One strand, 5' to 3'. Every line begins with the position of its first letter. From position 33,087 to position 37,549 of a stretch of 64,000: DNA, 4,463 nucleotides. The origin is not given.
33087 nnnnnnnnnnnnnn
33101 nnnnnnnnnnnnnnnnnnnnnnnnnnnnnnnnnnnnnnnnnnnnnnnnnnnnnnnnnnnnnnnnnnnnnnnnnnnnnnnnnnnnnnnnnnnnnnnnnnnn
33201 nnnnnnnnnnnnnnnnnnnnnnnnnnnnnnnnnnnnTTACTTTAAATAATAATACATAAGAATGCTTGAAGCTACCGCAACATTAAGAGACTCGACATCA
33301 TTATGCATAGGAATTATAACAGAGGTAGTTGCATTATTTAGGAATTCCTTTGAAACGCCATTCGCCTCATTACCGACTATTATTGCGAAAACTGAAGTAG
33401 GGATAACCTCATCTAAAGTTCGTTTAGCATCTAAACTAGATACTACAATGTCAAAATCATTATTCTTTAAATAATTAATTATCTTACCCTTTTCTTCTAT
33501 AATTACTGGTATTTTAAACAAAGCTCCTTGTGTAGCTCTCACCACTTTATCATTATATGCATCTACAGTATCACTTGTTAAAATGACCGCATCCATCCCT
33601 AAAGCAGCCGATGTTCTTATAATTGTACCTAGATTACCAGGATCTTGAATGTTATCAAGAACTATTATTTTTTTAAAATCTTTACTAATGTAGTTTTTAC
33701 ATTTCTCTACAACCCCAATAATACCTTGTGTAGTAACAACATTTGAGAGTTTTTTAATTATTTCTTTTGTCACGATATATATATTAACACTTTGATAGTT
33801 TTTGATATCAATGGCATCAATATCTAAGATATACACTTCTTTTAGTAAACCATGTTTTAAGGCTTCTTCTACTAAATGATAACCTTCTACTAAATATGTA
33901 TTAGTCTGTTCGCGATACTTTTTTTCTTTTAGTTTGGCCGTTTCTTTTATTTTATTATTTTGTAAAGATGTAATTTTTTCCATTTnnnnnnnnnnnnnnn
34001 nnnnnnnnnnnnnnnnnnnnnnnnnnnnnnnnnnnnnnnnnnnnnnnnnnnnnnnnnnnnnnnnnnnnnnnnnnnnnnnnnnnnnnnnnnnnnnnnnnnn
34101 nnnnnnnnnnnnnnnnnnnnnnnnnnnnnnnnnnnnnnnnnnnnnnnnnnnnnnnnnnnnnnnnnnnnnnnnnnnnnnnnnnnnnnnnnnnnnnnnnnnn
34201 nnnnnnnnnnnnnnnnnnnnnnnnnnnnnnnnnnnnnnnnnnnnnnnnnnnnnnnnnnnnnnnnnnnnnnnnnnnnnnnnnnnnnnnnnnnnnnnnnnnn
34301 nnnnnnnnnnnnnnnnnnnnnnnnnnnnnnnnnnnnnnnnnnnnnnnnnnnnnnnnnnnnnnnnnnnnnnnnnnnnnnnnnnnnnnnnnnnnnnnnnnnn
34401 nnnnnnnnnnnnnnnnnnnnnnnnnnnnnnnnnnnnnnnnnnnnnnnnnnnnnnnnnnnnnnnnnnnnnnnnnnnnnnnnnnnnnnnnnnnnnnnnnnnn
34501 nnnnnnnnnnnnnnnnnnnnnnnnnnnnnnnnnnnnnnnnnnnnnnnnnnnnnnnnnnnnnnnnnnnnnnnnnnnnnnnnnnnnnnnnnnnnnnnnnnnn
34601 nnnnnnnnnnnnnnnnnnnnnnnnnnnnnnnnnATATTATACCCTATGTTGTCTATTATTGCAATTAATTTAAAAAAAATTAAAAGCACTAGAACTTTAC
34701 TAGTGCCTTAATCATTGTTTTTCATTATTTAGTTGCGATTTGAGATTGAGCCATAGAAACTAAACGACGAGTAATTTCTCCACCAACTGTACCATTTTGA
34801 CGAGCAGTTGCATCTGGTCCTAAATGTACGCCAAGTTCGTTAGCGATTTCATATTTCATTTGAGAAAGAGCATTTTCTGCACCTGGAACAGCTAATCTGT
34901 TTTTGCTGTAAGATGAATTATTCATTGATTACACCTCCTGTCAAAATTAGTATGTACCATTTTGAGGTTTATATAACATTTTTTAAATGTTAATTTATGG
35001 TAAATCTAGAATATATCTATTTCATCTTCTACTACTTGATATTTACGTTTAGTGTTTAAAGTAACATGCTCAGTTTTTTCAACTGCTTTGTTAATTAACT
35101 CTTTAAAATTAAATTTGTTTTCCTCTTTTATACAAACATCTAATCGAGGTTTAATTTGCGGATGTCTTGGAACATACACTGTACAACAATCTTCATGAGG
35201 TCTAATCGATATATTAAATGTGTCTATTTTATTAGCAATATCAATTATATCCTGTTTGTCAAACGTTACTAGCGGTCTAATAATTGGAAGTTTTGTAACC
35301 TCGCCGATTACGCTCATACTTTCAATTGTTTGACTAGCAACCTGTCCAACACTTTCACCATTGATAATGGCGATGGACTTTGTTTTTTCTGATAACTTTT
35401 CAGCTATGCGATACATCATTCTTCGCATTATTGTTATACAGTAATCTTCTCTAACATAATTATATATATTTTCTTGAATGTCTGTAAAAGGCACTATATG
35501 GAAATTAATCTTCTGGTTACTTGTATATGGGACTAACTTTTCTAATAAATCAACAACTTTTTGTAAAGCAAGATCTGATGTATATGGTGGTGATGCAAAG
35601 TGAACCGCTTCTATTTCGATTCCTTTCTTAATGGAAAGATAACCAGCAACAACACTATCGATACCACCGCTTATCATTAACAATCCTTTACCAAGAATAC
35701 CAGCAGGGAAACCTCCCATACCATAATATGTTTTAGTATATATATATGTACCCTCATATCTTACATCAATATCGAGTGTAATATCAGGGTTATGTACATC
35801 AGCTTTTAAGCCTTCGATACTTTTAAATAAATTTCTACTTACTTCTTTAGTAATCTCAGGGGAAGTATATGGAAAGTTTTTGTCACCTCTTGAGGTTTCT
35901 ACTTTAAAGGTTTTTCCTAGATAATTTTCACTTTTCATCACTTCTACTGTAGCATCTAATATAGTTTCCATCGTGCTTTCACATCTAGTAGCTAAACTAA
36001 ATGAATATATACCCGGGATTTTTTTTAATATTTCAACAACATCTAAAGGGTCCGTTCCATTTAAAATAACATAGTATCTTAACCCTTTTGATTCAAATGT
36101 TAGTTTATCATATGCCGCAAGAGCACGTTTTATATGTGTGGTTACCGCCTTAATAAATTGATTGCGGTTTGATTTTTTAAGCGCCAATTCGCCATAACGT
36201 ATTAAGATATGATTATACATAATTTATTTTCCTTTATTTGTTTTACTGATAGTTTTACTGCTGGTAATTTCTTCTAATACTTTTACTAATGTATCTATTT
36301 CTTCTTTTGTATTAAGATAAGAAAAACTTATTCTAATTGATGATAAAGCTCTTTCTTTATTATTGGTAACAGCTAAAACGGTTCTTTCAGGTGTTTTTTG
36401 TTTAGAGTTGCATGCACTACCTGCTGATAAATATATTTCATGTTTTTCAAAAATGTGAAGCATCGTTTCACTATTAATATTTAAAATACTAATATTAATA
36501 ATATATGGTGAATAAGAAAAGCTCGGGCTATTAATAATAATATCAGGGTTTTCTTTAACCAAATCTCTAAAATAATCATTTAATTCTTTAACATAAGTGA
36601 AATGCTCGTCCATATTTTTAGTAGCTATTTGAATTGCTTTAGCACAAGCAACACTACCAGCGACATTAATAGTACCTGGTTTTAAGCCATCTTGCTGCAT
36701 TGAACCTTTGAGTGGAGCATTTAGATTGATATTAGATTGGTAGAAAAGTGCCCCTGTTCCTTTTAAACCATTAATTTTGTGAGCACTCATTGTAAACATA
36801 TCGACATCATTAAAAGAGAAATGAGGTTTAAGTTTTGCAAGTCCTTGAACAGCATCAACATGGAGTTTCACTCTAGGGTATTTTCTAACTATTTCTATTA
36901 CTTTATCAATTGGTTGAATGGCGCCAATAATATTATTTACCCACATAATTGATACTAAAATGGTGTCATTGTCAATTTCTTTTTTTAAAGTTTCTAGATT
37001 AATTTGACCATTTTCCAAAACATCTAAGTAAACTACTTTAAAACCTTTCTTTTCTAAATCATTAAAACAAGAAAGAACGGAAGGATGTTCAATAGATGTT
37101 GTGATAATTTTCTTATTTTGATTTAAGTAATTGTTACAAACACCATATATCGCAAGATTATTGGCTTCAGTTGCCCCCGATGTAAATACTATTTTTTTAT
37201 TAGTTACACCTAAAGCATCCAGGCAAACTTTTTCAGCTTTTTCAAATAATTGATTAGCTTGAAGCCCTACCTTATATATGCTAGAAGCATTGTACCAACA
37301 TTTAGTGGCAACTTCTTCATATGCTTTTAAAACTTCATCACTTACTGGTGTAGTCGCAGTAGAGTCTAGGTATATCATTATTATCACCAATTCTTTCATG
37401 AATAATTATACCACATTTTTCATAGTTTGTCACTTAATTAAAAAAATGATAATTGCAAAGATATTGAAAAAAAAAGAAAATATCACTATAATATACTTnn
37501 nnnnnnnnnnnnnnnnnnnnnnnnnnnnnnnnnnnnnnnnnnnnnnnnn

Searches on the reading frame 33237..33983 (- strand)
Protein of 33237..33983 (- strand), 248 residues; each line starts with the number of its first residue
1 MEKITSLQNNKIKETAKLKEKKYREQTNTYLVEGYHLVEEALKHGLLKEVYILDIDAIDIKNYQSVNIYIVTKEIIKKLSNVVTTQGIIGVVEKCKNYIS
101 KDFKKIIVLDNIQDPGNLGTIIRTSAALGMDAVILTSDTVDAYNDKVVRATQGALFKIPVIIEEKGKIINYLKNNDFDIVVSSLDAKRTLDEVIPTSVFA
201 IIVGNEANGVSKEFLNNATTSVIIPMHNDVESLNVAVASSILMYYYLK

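Call 28: search_protein_families(library=pfam, proteins=[window:33237-33983:-], max_evalue=0.0001)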
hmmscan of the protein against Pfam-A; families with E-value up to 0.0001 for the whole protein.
window:33237-33983:- (248 aa): 3 families
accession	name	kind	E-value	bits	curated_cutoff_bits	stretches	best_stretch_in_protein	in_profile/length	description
PF00588.24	SpoU_methylase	-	7e-39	133.6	29.7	1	106-244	3-142/142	SpoU rRNA Methylase family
PF22435.1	MRM3-like_sub_bind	-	1.4e-18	67.6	27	1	9-90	1-84/84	MRM3-like substrate binding domain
PF08032.17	SpoU_sub_bind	-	5.1e-09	36.8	22.8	1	31-94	1-72/76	RNA 2'-O ribose methyltransferase substrate binding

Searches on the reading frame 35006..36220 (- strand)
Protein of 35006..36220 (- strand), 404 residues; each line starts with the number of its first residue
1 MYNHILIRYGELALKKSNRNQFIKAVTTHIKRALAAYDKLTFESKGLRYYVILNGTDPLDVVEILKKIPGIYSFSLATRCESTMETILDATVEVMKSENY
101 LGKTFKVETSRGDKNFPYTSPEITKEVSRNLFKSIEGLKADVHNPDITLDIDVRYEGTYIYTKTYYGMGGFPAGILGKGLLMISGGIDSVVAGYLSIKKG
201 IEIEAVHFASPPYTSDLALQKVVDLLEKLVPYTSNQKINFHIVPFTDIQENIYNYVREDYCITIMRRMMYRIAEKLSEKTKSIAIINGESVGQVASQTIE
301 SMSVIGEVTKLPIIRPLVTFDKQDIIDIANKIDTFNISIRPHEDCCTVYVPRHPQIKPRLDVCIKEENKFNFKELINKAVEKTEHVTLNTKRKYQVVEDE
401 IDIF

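Call 28: search_protein_families(library=pfam, proteins=[window:35006-36220:-], max_evalue=0.0001)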
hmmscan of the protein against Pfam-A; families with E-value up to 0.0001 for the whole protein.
window:35006-36220:- (404 aa): 4 families
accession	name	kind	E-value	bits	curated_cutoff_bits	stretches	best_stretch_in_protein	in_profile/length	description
PF02568.20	ThiI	-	2.2e-62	210.6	20.5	1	175-372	2-197/197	Thiamine biosynthesis protein (ThiI)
PF22025.1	ThiI_fer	-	1.5e-21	77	25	1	4-75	1-72/72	ThiI ferredoxin-like domain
PF02926.22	THUMP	-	3.4e-14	53.5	20.6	1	82-162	2-83/84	THUMP domain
PF06508.19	QueC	-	2.6e-05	24.3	22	0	180-209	3-32/210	Queuosine biosynthesis protein QueC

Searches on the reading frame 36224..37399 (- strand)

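Call 28: search_protein_families(library=pfam, proteins=[window:36224-37399:-], max_evalue=0.0001)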
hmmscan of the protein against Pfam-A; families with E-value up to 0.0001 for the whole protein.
window:36224-37399:- (391 aa): 2 families
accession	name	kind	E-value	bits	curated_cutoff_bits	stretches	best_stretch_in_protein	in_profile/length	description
PF00266.25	Aminotran_5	-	1.2e-68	232.2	21.5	1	9-371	1-371/371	Aminotransferase class-V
PF00155.27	Aminotran_1_2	-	4.4e-05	23.3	19.7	0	66-182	64-185/361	Aminotransferase class I and II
